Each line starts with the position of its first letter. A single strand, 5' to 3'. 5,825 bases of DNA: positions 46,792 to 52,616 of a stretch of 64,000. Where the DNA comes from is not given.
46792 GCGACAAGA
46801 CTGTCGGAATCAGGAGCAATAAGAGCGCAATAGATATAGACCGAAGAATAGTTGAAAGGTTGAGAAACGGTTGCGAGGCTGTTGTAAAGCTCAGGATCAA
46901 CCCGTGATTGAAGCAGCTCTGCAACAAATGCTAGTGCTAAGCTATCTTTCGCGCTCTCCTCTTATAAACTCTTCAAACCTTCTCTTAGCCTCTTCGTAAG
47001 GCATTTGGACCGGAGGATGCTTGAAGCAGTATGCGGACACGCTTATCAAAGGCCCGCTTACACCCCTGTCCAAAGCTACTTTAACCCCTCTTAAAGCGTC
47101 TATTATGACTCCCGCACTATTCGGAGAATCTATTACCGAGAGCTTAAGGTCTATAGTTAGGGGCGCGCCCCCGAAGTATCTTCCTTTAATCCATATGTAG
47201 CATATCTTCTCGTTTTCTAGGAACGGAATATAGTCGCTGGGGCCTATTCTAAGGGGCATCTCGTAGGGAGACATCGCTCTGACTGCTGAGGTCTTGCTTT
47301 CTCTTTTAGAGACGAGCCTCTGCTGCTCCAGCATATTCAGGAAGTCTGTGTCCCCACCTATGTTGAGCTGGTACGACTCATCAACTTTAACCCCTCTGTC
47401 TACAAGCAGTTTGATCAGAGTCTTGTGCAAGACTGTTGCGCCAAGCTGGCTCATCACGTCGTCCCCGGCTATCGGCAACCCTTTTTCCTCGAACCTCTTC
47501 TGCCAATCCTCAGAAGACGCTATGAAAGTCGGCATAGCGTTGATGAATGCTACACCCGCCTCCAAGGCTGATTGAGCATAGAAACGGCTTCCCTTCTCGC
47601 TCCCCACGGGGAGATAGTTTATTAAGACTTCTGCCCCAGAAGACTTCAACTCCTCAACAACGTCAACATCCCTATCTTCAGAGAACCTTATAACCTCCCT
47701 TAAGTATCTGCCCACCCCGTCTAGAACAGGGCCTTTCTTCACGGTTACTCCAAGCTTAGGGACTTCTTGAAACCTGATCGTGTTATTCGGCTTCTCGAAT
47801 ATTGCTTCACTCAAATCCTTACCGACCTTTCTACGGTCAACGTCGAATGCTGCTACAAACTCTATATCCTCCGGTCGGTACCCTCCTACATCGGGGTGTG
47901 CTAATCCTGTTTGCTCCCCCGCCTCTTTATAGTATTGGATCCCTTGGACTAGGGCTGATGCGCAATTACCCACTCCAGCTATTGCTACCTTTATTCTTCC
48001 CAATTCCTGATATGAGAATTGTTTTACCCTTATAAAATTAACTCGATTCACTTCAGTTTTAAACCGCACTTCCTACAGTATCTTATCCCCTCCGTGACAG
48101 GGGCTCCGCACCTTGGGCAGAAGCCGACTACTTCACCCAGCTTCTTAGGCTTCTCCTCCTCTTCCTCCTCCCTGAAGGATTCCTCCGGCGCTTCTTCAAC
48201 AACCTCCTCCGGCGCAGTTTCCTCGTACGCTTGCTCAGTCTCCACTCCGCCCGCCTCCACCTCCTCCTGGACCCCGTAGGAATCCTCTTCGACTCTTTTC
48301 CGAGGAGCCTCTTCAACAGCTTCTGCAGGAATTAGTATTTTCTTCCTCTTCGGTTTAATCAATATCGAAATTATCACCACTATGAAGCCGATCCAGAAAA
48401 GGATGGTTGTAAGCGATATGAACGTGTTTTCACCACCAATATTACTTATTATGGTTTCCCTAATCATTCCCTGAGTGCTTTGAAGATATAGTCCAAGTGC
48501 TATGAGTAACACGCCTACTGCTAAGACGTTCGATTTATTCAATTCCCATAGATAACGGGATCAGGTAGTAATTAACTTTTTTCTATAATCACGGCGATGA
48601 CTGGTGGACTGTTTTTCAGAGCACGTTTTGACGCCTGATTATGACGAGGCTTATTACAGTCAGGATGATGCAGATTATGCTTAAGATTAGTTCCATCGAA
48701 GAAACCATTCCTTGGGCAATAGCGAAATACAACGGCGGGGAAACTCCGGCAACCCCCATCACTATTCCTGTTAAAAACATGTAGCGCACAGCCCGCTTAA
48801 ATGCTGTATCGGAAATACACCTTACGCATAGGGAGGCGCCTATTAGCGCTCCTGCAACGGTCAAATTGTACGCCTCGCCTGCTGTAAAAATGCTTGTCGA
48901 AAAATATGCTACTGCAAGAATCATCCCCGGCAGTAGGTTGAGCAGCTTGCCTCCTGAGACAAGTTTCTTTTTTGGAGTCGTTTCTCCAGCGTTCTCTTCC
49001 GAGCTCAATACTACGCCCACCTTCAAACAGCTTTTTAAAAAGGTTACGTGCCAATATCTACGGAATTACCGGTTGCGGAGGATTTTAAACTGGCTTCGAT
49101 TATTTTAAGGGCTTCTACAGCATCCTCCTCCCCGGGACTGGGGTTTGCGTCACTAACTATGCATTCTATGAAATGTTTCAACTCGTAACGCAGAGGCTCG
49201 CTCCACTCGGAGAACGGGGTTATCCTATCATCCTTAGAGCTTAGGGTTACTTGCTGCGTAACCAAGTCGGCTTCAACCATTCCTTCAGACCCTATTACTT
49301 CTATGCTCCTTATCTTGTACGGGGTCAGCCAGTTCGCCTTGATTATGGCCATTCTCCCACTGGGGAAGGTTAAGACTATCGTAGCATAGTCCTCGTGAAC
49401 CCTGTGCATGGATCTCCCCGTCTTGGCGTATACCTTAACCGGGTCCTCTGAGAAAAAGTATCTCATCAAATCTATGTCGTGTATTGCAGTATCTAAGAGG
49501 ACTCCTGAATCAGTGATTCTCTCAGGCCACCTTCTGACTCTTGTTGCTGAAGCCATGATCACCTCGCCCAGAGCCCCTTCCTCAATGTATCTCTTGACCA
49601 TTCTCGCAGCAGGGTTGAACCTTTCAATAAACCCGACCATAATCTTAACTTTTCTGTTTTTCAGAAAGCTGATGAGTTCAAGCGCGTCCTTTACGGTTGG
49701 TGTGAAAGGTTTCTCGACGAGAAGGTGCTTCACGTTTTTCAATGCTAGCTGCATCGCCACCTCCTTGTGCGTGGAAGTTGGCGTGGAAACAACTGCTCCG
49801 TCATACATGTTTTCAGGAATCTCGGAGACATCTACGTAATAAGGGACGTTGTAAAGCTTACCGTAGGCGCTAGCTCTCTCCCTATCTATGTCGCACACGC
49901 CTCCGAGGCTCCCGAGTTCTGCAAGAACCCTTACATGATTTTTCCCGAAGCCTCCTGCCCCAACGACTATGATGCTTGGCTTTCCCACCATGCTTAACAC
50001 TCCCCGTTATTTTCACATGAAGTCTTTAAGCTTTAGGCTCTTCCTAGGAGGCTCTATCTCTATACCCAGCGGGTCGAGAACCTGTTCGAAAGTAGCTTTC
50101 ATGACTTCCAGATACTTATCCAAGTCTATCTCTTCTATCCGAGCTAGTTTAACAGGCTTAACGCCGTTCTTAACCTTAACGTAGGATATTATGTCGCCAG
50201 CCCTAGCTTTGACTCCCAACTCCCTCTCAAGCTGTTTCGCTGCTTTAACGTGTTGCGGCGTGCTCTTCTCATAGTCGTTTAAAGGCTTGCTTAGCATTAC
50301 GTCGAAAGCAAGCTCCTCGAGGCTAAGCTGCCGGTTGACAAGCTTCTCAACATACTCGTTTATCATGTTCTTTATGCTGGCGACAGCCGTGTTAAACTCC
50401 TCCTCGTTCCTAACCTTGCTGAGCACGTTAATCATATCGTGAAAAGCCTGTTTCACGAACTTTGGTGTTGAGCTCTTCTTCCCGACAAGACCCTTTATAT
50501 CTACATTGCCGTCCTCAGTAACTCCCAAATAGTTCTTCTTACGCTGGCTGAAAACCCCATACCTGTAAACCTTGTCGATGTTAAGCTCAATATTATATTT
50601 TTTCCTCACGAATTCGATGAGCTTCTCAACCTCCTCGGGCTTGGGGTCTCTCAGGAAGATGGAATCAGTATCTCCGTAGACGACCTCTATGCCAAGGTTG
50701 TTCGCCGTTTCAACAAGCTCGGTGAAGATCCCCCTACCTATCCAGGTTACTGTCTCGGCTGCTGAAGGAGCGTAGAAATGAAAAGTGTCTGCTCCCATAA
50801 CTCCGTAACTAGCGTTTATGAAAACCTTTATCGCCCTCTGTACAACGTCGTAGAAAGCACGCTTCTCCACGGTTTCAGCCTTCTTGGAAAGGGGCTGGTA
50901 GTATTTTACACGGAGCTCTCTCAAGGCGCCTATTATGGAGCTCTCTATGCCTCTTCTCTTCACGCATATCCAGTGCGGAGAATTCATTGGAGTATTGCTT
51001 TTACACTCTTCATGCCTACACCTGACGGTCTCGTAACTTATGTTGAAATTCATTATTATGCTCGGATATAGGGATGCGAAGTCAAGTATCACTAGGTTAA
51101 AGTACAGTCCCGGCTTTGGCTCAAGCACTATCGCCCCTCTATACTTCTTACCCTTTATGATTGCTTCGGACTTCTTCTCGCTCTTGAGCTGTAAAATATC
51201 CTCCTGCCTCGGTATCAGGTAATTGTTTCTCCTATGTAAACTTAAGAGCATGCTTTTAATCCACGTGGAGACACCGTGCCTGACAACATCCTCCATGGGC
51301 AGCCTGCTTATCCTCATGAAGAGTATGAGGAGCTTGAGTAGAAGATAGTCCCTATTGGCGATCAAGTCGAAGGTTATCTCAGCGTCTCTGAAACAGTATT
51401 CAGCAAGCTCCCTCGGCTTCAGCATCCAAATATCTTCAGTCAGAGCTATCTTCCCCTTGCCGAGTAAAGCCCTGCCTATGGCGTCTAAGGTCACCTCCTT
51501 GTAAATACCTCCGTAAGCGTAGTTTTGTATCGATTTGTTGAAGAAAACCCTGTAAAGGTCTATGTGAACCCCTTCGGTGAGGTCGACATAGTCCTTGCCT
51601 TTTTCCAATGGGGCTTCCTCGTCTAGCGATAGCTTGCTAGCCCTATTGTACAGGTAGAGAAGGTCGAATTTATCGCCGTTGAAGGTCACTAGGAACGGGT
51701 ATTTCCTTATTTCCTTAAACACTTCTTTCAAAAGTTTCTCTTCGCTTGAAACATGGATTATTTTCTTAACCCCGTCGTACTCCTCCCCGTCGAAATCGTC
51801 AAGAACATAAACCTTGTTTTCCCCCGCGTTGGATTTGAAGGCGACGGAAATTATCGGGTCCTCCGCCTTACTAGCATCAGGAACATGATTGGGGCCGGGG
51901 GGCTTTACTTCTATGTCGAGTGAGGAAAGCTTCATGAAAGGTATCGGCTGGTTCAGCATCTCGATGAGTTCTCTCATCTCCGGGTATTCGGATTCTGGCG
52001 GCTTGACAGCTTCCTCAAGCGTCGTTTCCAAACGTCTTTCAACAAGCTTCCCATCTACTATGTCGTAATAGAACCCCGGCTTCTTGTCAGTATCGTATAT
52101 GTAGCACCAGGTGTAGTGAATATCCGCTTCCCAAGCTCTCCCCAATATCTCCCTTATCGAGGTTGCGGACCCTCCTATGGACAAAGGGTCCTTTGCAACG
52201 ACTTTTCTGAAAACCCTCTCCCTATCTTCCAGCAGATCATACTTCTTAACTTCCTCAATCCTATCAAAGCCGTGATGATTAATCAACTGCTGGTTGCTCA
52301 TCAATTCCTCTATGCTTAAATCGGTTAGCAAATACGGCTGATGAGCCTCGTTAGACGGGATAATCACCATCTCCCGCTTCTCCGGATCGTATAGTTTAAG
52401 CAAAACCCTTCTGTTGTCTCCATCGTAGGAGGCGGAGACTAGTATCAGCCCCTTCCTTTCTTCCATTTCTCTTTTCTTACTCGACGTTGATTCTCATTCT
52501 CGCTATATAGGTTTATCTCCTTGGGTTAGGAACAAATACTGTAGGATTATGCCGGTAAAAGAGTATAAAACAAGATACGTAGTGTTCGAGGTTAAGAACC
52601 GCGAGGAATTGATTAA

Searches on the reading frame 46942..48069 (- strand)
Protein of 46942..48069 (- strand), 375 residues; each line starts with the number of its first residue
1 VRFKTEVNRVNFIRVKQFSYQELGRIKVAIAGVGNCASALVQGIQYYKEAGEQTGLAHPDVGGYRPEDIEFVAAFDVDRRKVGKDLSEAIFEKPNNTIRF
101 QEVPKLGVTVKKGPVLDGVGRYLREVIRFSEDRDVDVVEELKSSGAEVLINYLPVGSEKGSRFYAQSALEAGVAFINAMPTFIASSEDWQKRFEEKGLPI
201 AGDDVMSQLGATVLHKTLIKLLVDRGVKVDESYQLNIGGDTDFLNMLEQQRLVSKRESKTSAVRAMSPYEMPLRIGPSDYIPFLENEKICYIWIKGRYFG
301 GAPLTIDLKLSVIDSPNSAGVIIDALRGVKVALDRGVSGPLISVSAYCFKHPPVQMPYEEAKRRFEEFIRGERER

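Call 41: search_protein_families(library=pfam, proteins=[window:46942-48069:-], max_evalue=0.0001)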
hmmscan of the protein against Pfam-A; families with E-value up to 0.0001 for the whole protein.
window:46942-48069:- (375 aa): 1 family
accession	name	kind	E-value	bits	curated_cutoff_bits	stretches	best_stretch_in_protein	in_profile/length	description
PF01658.22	Inos-1-P_synth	-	1.7e-31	109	27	1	210-315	1-107/107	Myo-inositol-1-phosphate synthase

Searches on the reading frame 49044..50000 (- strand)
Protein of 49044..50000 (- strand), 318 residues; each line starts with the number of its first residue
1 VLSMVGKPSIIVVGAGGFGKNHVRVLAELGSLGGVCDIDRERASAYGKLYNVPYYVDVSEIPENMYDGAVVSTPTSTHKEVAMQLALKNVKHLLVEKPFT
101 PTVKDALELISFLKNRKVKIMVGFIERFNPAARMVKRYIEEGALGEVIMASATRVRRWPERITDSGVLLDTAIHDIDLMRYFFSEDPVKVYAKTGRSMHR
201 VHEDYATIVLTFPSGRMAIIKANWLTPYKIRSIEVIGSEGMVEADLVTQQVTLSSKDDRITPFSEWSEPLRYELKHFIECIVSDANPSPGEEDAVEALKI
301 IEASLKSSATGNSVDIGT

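Call 41: search_protein_families(library=pfam, proteins=[window:49044-50000:-], max_evalue=0.0001)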
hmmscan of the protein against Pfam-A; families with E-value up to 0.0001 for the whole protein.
window:49044-50000:- (318 aa): 3 families
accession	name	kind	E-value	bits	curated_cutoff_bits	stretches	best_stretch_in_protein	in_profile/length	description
PF22725.1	GFO_IDH_MocA_C3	-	6.5e-26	91.2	27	1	133-243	2-124/124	GFO/IDH/MocA C-terminal domain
PF01408.29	GFO_IDH_MocA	-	2.5e-21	77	24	1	10-124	3-120/120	Oxidoreductase family, NAD-binding Rossmann fold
PF02894.22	GFO_IDH_MocA_C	-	3.1e-21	76.6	22.9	1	136-315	1-217/218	Oxidoreductase family, C-terminal alpha/beta domain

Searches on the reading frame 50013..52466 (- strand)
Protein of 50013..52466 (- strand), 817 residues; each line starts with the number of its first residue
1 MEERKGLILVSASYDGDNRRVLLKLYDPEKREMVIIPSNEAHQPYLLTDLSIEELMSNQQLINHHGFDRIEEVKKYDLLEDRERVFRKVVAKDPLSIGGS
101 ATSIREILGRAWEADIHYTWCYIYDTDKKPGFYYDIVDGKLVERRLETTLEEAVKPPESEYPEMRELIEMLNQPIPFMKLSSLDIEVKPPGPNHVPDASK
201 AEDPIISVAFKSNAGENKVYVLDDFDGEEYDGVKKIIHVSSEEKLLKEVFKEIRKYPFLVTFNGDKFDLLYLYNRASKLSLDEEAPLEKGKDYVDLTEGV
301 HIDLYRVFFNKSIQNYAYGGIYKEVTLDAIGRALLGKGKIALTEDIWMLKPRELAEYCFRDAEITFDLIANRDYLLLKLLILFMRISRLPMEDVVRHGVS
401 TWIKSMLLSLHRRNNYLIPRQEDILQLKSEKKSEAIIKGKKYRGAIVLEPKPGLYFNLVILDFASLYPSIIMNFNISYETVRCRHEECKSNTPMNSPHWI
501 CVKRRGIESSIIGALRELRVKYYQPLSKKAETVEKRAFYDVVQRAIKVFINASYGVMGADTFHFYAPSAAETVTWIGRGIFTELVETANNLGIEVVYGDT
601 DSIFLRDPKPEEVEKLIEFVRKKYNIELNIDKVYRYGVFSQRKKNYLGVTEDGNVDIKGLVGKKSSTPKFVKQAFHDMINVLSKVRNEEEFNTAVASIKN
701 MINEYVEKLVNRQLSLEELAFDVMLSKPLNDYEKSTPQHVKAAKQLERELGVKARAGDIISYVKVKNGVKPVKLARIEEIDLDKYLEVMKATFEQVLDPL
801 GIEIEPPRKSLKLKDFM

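Call 42: search_protein_families(library=pfam, proteins=[window:50013-52466:-], max_evalue=0.0001)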
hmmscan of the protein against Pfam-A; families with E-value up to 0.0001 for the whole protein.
window:50013-52466:- (817 aa): 4 families
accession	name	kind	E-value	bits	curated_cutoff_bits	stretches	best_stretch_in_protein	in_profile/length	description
PF00136.26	DNA_pol_B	-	2.2e-62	211.8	23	1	390-776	2-421/453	DNA polymerase family B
PF03104.25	DNA_pol_B_exo1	-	1.2e-18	67.8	23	1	111-308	3-228/242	DNA polymerase family B, exonuclease domain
PF13482.12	RNase_H_2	-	1.3e-06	28.9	22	1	225-317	25-105/165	RNase_H superfamily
PF10108.15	DNA_pol_B_exo2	-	9.8e-05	22.6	24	0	240-305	35-109/213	Predicted 3'-5' exonuclease related to the exonuclease domain of PolB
